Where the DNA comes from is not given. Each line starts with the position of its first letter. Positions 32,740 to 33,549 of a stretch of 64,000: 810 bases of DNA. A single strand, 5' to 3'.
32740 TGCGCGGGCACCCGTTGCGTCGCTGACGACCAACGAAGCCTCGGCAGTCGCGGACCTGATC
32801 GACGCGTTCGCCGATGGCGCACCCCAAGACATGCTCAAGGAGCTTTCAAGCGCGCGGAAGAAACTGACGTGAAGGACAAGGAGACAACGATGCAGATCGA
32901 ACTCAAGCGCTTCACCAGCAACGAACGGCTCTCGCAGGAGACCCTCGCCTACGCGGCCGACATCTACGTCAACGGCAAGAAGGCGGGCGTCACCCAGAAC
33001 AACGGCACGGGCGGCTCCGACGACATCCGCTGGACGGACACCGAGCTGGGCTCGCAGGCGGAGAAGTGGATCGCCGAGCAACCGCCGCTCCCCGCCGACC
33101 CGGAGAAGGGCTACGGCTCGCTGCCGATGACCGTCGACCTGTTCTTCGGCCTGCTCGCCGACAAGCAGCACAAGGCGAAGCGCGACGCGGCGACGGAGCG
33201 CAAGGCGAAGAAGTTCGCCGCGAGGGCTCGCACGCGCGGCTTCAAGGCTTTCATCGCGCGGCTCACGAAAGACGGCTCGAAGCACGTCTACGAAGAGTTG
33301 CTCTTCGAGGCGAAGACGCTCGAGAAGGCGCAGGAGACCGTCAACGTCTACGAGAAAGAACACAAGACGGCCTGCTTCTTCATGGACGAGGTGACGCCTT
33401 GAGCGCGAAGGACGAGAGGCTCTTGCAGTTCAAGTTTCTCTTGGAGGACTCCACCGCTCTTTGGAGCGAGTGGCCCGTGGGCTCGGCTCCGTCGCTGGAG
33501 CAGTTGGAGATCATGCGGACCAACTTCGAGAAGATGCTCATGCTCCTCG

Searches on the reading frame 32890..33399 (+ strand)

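Call 101: search_protein_families(library=ncbifam, max_evalue=0.1, proteins=[window:32890-33399:+])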
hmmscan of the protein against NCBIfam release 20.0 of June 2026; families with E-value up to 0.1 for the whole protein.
window:32890-33399:+ (170 aa): 1 family
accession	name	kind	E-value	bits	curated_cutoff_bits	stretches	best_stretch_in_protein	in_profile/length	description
NF058548.1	BT_4411_fam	equivalog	0.058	12.9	220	1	99-165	65-133/223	BT4411 family hyaluronic acid-binding protein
